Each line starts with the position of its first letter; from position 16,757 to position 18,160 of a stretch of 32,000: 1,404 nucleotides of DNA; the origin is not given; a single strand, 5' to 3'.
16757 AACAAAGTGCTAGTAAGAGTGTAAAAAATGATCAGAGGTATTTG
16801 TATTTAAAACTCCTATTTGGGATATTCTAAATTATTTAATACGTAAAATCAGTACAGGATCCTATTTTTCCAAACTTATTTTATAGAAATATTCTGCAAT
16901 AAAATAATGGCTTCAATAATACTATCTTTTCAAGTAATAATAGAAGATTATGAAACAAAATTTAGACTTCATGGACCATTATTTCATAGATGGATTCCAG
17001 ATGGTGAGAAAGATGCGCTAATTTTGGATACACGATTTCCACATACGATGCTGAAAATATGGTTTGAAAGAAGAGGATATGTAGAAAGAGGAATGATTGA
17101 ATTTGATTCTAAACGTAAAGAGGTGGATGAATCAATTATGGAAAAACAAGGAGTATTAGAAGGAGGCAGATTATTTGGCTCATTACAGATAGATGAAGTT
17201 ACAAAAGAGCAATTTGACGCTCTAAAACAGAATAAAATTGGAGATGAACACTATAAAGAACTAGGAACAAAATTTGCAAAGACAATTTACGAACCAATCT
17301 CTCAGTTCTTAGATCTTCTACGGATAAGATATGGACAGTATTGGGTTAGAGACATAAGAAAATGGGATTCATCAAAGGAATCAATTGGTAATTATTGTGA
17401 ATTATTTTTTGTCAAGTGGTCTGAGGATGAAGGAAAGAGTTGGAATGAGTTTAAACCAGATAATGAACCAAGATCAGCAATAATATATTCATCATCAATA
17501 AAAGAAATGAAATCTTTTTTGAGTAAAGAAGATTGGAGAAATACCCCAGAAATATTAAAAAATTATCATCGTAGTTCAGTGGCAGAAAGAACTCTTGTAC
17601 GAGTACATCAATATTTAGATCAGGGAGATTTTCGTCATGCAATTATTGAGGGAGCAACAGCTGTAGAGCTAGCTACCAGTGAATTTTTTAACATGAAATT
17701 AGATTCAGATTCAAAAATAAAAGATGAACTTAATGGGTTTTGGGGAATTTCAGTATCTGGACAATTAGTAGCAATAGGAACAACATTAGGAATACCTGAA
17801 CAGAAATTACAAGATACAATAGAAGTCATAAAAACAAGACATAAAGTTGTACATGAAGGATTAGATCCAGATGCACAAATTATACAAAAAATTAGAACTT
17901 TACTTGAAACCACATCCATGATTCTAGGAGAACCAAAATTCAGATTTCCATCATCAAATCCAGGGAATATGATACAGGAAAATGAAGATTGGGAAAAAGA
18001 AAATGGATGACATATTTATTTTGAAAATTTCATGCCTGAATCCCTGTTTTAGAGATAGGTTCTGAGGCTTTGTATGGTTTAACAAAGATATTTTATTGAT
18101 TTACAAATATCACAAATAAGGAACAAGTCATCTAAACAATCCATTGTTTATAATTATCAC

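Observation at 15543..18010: Divergent pair of large orphan proteins that each end in a HEPN-type R-H-K-x-x-H motif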

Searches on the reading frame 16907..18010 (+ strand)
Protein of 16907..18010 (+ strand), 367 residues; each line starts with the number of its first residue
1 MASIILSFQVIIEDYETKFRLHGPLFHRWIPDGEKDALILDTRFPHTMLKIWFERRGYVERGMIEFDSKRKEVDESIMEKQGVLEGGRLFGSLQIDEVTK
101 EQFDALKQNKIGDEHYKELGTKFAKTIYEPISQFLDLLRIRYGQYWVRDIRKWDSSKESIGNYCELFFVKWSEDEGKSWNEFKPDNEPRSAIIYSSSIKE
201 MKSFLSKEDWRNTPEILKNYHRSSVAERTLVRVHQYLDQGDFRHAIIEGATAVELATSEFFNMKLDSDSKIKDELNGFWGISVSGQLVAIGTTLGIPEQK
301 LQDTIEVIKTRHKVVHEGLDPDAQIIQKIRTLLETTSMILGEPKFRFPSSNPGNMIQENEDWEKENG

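Call 3: search_protein_families(library=pfam, proteins=[window:16907-18010:+], max_evalue=10)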
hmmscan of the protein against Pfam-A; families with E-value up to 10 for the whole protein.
window:16907-18010:+ (367 aa): 2 families
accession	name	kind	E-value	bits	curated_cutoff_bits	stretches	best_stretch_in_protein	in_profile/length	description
PF00477.22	LEA_5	-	0.043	14.6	40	1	67-131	5-72/109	Small hydrophilic plant seed protein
PF11212.13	DUF2999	-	0.066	14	25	1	289-320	34-65/82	Protein of unknown function (DUF2999)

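Call 4: search_protein_families(library=padloc, proteins=[window:16907-18010:+], max_evalue=10)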
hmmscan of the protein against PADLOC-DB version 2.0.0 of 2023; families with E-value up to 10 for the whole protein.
window:16907-18010:+ (367 aa): 1 family
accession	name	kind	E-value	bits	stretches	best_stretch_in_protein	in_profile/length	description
PDLC04932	PDC-S15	-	0.0017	15.8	1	146-209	137-200/324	-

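Call 7: search_protein_families(library=ncbifam, proteins=[window:16907-18010:+], max_evalue=1)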
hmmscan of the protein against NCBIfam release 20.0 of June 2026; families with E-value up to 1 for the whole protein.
window:16907-18010:+ (367 aa): 0 families

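Call 10: find_homologous_proteins(query=window:16907-18010:+)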
Query window:16907-18010:+ (367 aa): 19 proteins with E <= 0.001 among 1497 candidates.
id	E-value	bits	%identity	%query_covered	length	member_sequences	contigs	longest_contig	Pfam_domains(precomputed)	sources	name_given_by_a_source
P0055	3.1e-246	834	100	100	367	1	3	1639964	-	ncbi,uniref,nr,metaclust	ncbi:hypothetical protein NKOR_06970 [Candidatus Nitrosopumilus koreensis AR1]|uniref:Uncharacterize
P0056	6.0e-187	639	76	100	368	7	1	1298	-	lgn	-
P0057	2.9e-167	574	70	94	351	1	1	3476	-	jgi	-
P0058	2.6e-156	538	64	99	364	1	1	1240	-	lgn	-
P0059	2.6e-148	512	61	99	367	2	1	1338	-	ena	-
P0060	5.9e-131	455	53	99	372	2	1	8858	-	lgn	-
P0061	4.0e-120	419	51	99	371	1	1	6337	-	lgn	-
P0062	2.6e-97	344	42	99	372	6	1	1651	-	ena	-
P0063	2.0e-84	302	40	99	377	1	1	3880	-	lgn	-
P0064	6.6e-82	294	37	100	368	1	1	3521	-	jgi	-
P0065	1.1e-77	280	37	99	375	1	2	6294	-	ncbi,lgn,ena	-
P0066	1.3e-74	270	35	97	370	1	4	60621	-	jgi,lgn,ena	jgi:hypothetical protein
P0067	4.7e-73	264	36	99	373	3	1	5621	-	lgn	-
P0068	9.6e-71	257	36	99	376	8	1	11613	-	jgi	jgi:hypothetical protein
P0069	7.2e-68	247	36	100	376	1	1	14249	-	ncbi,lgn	-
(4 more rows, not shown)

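Call 15: find_encoding_contigs(protein=P0066, flank=6000, max_places=4)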
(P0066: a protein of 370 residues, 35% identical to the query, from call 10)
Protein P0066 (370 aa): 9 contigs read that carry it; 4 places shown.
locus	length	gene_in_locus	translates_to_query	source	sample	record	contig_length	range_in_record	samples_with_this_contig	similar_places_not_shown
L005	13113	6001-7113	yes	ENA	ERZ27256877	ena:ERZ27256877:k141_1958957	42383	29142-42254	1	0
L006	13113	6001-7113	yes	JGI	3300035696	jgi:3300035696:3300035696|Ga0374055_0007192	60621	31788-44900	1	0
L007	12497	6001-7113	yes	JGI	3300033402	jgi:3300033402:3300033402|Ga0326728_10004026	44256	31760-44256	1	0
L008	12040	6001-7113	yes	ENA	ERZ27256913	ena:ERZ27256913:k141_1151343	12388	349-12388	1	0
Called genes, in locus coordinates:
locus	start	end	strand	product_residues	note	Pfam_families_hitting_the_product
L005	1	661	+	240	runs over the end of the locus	-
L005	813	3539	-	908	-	PF00675:Peptidase_M16, PF05193:Peptidase_M16_C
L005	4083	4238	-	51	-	-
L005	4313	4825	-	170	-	PF13628:DUF4142, PF03713:DUF305 (weak)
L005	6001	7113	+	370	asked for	-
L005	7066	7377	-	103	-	-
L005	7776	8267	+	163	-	-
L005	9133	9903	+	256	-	-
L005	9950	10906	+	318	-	-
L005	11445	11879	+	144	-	-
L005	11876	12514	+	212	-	PF12146:Hydrolase_4 (weak), PF12697:Abhydrolase_6 (faint), PF20408:Abhydrolase_11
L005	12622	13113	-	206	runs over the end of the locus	?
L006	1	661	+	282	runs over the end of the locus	-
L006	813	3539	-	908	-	PF00675:Peptidase_M16, PF05193:Peptidase_M16_C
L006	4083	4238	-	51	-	-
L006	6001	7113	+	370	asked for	-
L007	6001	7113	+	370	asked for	-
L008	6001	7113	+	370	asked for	-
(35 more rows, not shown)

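Call 20: find_related_loci(query=A2, collection=metagenome_contigs, flank=10000)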
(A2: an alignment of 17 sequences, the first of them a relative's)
Query A2 (367 aa) in metagenome_contigs; peptide patterns used: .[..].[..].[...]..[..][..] (x = any residue, [..] = any of these).
144 stretches matched a pattern; 85 encode a relative of the query (tblastn E <= 1e-3); the best 80 are kept; 80 distinct loci.
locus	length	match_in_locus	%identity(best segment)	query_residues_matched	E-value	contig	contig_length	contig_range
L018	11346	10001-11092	61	1-364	8e-155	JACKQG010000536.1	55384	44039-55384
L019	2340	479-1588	43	1-365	1e-109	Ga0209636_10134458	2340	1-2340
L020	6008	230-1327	41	1-365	5e-102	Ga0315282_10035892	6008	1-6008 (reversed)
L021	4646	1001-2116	41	1-366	3e-102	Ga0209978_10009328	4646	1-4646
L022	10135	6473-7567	43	1-363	2e-99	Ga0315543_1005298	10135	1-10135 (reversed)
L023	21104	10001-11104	41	1-365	4e-99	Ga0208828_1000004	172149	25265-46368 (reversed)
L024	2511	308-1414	42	1-365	9e-103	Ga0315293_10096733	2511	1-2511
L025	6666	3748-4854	42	1-365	4e-99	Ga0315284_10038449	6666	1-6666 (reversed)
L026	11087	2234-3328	42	1-363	3e-97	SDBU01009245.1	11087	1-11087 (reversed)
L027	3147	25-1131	42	1-365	5e-98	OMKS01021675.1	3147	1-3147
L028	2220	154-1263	41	1-366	3e-99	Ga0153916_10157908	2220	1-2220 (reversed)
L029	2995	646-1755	41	1-366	4e-97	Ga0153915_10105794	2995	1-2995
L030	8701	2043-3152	39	1-364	2e-93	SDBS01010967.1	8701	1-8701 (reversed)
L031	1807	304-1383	40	1-364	2e-98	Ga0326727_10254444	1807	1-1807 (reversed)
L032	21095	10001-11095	38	1-363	1e-92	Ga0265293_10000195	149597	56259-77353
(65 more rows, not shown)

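Call 25: find_encoding_contigs(protein=P0057, flank=6000, max_places=3)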
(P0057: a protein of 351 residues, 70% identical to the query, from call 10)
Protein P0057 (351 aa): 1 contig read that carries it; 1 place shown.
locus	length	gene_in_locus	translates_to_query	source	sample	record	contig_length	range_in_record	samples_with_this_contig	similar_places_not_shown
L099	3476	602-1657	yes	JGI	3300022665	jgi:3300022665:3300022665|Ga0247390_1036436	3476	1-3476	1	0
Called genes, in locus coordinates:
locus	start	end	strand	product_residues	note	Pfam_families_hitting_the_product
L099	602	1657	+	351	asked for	-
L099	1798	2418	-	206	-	-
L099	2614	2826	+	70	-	-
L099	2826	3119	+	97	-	-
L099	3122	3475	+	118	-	?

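Call 28: predict_structure(alignment_id=A2)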
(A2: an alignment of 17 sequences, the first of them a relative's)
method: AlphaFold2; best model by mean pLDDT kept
length: 367 residues; sequences in the alignment: 17
mean_pLDDT: 82.5   pTM: 0.82
mean pLDDT of the five models: 82.5, 82.5, 81.6, 80.5, 78.4
residues with pLDDT >= 90: 122; 70-90: 206; 50-70: 20; < 50: 19
segments of 3 or more residues with pLDDT < 50: 183-199
pLDDT, mean of each block of 10 residues (from residue 1): 87 70 86 91 90 85 79 80 87 91 84 83 90 92 88 79 78 81 44 37 79 82 86 92 95 92 73 79 91 91 95 92 91 93 82 73 56
secondary structure, 60 per line:
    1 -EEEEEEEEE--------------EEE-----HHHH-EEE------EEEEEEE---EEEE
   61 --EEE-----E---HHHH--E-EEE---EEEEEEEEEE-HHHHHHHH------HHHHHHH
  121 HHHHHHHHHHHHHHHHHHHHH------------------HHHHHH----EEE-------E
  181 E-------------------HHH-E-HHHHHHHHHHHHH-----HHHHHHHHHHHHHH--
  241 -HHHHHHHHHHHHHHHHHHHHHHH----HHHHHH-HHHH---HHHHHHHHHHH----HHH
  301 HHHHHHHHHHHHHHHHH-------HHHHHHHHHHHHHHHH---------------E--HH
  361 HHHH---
elements in order: E2-10 E25-27 H33-36 E38-40 E47-53 E57-60 E63-65 H75-78 E83-85 E89-98 H100-107 H114-141 H160-165 E170-172 H207-219 H225-238 H242-264 H269-274 H276-279 H283-293 H298-317 H325-340 H359-364

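Call 32: fold_search(model_id=the predicted structure, library=pdb)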
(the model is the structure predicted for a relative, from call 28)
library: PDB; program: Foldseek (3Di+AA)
matches with E <= 10: 232; with E <= 0.001: 0
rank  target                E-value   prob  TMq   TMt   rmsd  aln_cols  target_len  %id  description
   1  5yjc_B                1.9e-02  0.99  0.25  0.35  10.2       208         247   10  Structural insights into the CRISPR-Cas-associated ribonuclease activity of Staphylococcus epidermidis Csm6 (released 2018-10-17)
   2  2q00_A                6.5e-02  1.00  0.24  0.60   4.8       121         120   16  Crystal structure of the P95883_SULSO protein from Sulfolobus solfataricus. NESG target SsR10. (released 2007-05-29)
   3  2hsb                  6.5e-02  1.00  0.23  0.57   4.1       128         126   10  Crystal structure of a hepn domain containing protein (af_0298) from archaeoglobus fulgidus at 1.95 A resolution (released 2006-08-15)
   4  6tug_E                6.9e-02  0.96  0.25  0.23  10.0       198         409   13  Enterococcus italicus Csm6 bound to cyclic hexa-2'-fluoro-hexa-dAMP (released 2020-02-26)
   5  6tug_A                7.7e-02  0.99  0.26  0.23   7.4       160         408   12  Enterococcus italicus Csm6 bound to cyclic hexa-2'-fluoro-hexa-dAMP (released 2020-02-26)
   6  8pe3_A                7.7e-02  0.97  0.26  0.25  10.0       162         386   15  Structure of Csm6' from Streptococcus thermophilus in complex with cyclic hexa-adenylate (cA6) (released 2023-10-04)
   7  5yjc_A                1.1e-01  0.89  0.24  0.33   9.7       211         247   12  Structural insights into the CRISPR-Cas-associated ribonuclease activity of Staphylococcus epidermidis Csm6 (released 2018-10-17)
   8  6tug_B                1.7e-01  0.94  0.24  0.22   9.1       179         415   11  Enterococcus italicus Csm6 bound to cyclic hexa-2'-fluoro-hexa-dAMP (released 2020-02-26)
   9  1o3u                  1.8e-01  0.98  0.22  0.58   4.6       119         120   18  Crystal structure of an hepn domain protein (tm0613) from thermotoga maritima at 1.75 A resolution (released 2003-04-22)
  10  2q00_B                2.4e-01  0.96  0.24  0.58   4.9       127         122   15  Crystal structure of the P95883_SULSO protein from Sulfolobus solfataricus. NESG target SsR10. (released 2007-05-29)
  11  7ae6_A                2.4e-01  0.72  0.19  0.38   7.1       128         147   16  Crystal structure of di-AMPylated HEPN(R102A) toxin (released 2020-12-30)
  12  6tug_G                2.5e-01  0.84  0.26  0.23   9.1       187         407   13  Enterococcus italicus Csm6 bound to cyclic hexa-2'-fluoro-hexa-dAMP (released 2020-02-26)
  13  8pe3_B                2.7e-01  0.33  0.25  0.24  20.9       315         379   10  Structure of Csm6' from Streptococcus thermophilus in complex with cyclic hexa-adenylate (cA6) (released 2023-10-04)
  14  7ae6_B                3.9e-01  0.47  0.18  0.37   7.4       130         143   16  Crystal structure of di-AMPylated HEPN(R102A) toxin (released 2020-12-30)
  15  5ue8_A                4.6e-01  0.06  0.14  0.08  20.6       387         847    7  The crystal structure of Munc13-1 C1C2BMUN domain (released 2017-02-15)
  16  6tug_F                4.8e-01  0.82  0.24  0.22   9.9       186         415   12  Enterococcus italicus Csm6 bound to cyclic hexa-2'-fluoro-hexa-dAMP (released 2020-02-26)
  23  6tug_D                7.0e-01  0.47  0.24  0.22  10.1       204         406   12  Enterococcus italicus Csm6 bound to cyclic hexa-2'-fluoro-hexa-dAMP (released 2020-02-26)
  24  6tug_H                7.0e-01  0.44  0.22  0.20  11.2       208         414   15  Enterococcus italicus Csm6 bound to cyclic hexa-2'-fluoro-hexa-dAMP (released 2020-02-26)
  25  5yep_C                8.3e-01  0.69  0.22  0.51   4.2       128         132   12  Crystal structure of SO_3166-SO_3165 from Shewanella oneidensis (released 2018-03-28)
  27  6m6u_H                9.7e-01  0.82  0.24  0.59   3.6       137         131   10  Crystal structure the toxin-antitoxin MntA-HpeT mutant-D39ED41E (released 2020-09-30)
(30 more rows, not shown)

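Call 36: search_solved_structures(query=A2, max_evalue=1)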
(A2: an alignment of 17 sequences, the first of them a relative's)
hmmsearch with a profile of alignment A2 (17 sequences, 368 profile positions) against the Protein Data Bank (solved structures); distinct sequences matched with E-value up to 1: 1.
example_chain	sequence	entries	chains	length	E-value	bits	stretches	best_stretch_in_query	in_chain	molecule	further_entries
4x6k_A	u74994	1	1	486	1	11.4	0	166-182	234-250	Anhydrosialidase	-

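Call 39: search_protein_families(library=pfam, alignment_id=A2, max_evalue=0.1)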
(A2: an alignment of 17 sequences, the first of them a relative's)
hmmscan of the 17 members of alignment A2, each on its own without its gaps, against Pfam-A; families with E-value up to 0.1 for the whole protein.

A. member 1, P0055 (367 aa): 2 families
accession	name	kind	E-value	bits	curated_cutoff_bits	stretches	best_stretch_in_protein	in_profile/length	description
PF00477.22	LEA_5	-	0.043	14.6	40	1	67-131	5-72/109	Small hydrophilic plant seed protein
PF11212.13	DUF2999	-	0.066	14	25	0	289-320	34-65/82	Protein of unknown function (DUF2999)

B. families by the number of members that match (of 17 scanned): 8 families
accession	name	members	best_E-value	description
PF02012.26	BNR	3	0.054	BNR/Asp-box repeat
PF18735.6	HEPN_RiboL-PSP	2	0.0078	RiboL-PSP-HEPN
PF18731.6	HEPN_Swt1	2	0.013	Swt1-like HEPN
PF00477.22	LEA_5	2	0.043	Small hydrophilic plant seed protein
PF07097.16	DUF1359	1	0.014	Protein of unknown function (DUF1359)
PF03231.18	Tospov_NS-S_N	1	0.06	Tospovirus non-structural protein NS-S-like, N-terminal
PF11212.13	DUF2999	1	0.066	Protein of unknown function (DUF2999)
PF11609.13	DUF3248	1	0.082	Protein of unknown function (DUF3248)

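Call 47: search_protein_families(library=pfam, alignment_id=A4, max_evalue=0.00001)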
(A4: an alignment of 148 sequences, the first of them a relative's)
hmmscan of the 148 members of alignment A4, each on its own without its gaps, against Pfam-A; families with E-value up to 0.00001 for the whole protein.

A. member 1, L005:4313-4825:- (170 aa): 2 families
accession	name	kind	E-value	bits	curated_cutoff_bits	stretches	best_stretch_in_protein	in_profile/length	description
PF13628.12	DUF4142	-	2.3e-45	154.7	27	1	35-168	4-138/138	Domain of unknown function (DUF4142)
PF03713.19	DUF305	-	6.9e-07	29.9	27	1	95-156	77-138/151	Domain of unknown function (DUF305)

B. families by the number of members that match (of 148 scanned): 99 families (the first 25 are shown)
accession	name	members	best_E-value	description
PF13304.12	AAA_21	3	1.3e-16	AAA domain, putative AbiEii toxin, Type IV TA system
PF02463.25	SMC_N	3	1.7e-16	RecF/RecN/SMC N terminal domain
PF13476.12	AAA_23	3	4.3e-11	AAA domain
PF00005.33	ABC_tran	2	8.9e-30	ABC transporter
PF00441.29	Acyl-CoA_dh_1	2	1.7e-29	Acyl-CoA dehydrogenase, C-terminal domain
PF02771.21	Acyl-CoA_dh_N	2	2.5e-28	Acyl-CoA dehydrogenase, N-terminal domain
PF13175.12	AAA_15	2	3.1e-23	AAA ATPase domain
PF02770.24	Acyl-CoA_dh_M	2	4.1e-20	Acyl-CoA dehydrogenase, middle domain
PF08028.16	Acyl-CoA_dh_2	2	1.8e-14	Acyl-CoA dehydrogenase, C-terminal domain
PF00583.31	Acetyltransf_1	2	2.9e-14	Acetyltransferase (GNAT) family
PF04191.18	PEMT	2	5.4e-13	Phospholipid methyltransferase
PF13240.11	Zn_Ribbon_1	2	3.5e-10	zinc-ribbon domain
PF13248.11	Zn_ribbon_3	2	1.5e-07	zinc-ribbon domain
PF00733.27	Asn_synthase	1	5.8e-104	Asparagine synthase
PF02515.22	CoA_transf_3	1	3.9e-98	CoA-transferase family III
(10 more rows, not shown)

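Call 48: search_protein_families(library=padloc, alignment_id=A4, max_evalue=0.00001)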
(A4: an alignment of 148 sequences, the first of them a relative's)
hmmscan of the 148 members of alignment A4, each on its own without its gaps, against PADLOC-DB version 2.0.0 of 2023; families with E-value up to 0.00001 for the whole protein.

A. member 1, L005:4313-4825:- (170 aa): 0 families

B. families by the number of members that match (of 148 scanned): 272 families (the first 25 are shown)
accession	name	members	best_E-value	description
PDLC04135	mad3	5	5.2e-29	mads_3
PDLC02980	AriA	3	4.2e-16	-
PDLC04140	mad8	3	8.9e-14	mads_8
PDLC00091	GajA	3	3.9e-12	AAA ATPase domain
PDLC03107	Specificity_I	2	1.7e-74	Type I specificity subunit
PDLC04137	mad5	2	9.7e-49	mads_5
PDLC03189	Specificity_I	2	3.5e-46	Type I specificity subunit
PDLC03099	Specificity_I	2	2.2e-41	Type I specificity subunit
PDLC03194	Specificity_I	2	4.7e-40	Type I specificity subunit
PDLC03108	Specificity_I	2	6.4e-37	Type I specificity subunit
PDLC03100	Specificity_I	2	2.4e-36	Type I specificity subunit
PDLC03162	Specificity_I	2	2.5e-35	Type I specificity subunit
PDLC03076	Specificity_I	2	1e-34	Type I specificity subunit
PDLC03079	Specificity_I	2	2.8e-33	Type I specificity subunit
PDLC02358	Old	2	1.9e-30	Old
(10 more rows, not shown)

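Call 71: search_protein_representatives(alignment_id=A2)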
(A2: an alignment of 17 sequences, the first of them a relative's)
Query: 17 sequences, 368 profile positions. Proteins with E-value up to 0.001 (for the whole library): 1398; up to 1e-10: 733; up to 1e-30: 375. The best 150 are listed.
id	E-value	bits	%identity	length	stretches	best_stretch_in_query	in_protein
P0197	1.3e-149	514.5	-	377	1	1-366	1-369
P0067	7.8e-142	488.9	-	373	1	1-365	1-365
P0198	3.0e-141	487.0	-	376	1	1-366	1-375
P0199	4.7e-141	486.4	-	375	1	1-367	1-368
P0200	7.3e-135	466.0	-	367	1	1-367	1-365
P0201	1.6e-133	461.6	-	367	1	1-366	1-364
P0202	2.2e-132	457.8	-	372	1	1-366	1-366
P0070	3.7e-129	447.2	-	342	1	21-360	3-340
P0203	1.5e-128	445.2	-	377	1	2-367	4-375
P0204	1.7e-127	441.8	-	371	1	1-362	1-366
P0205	2.2e-127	441.4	-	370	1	1-366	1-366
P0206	3.8e-126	437.3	-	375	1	1-366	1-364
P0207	1.1e-124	432.5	-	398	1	1-366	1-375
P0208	2.8e-124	431.1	-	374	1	1-365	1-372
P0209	3.4e-124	430.9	-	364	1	1-361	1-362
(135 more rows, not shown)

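Call 74: search_protein_families(library=pfam, alignment_id=A5, max_evalue=0.01)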
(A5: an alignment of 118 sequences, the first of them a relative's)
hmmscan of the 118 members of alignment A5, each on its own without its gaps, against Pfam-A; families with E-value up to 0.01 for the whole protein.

A. member 1, P0055 (367 aa): 0 families

B. families by the number of members that match (of 118 scanned): 6 families
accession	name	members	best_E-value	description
PF18735.6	HEPN_RiboL-PSP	5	0.00014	RiboL-PSP-HEPN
PF08251.16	Mastoparan_2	1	0.0019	Mastoparan peptide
PF18739.6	HEPN_Apea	1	0.0025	Apea-like HEPN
PF20563.3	DUF6773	1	0.0051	Family of unknown function (DUF6773)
PF02012.26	BNR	1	0.0069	BNR/Asp-box repeat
PF18731.6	HEPN_Swt1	1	0.007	Swt1-like HEPN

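Call 76: search_dna_similar(query=window:16907-18010:+, collection=plasmids, mode=protein, max_rows=10)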
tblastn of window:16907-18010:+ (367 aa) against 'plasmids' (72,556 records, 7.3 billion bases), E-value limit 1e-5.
Records with a match: 1; places in all: 1; records where one place covers at least 80% of the query: 1.
Best place of each record, by identity: <60% 1.
By first word of the organism name: Priestia 1.
By predicted mobility (MOB-suite, as given by PLSDB): non-mobilizable 1.
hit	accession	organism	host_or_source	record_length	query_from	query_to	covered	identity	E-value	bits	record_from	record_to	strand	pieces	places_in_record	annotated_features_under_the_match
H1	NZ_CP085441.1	Priestia megaterium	single cell,soil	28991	1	363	99%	36.0%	1e-67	238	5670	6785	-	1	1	hypothetical protein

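Call 78: search_dna_similar(query=window:16907-18010:+, collection=phages, mode=protein, max_rows=10)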
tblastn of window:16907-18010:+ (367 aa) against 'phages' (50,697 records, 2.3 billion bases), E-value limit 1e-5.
No match.

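Call 79: get_annotated_region(hit=H1, flank=6000)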
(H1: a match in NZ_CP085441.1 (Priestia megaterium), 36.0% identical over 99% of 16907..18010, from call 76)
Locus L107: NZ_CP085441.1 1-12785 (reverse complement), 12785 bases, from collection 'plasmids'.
description: Priestia megaterium strain F20 plasmid unnamed10, complete sequence
organism: Priestia megaterium (NCBI taxid 1404)
taxonomy: Bacteria; Bacillota; Bacilli; Bacillales; Bacillaceae; Priestia; Priestia megaterium
host: -; source: single cell,soil; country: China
typing (MOB-suite, as given by PLSDB): non-mobilizable; replicon rep_cluster_385
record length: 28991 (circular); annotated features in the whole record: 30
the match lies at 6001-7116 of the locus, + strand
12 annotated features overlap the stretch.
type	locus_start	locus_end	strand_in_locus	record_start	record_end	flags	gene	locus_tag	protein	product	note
CDS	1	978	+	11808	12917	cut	-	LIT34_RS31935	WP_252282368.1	HAMP domain-containing sensor histidine kinase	GO:0007165 - signal transduction [Evidence IEA]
CDS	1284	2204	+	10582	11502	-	-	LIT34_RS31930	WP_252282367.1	ABC transporter ATP-binding protein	-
CDS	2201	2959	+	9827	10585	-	-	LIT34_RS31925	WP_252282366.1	ABC transporter permease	-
CDS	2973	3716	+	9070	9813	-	-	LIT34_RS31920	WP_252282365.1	ABC transporter permease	-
CDS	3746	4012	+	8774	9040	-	-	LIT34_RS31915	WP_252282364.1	hypothetical protein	-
CDS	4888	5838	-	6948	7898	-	-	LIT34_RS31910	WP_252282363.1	hypothetical protein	-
CDS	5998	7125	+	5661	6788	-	-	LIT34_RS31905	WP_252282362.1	hypothetical protein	-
CDS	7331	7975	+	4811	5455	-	-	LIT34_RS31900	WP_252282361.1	hypothetical protein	-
CDS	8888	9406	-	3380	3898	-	-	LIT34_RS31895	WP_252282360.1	hypothetical protein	-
CDS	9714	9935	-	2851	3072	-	-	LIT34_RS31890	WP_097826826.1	helix-turn-helix transcriptional regulator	-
CDS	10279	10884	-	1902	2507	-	-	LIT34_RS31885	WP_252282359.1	hypothetical protein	-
CDS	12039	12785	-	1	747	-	-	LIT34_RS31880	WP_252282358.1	plasmid stabilization protein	-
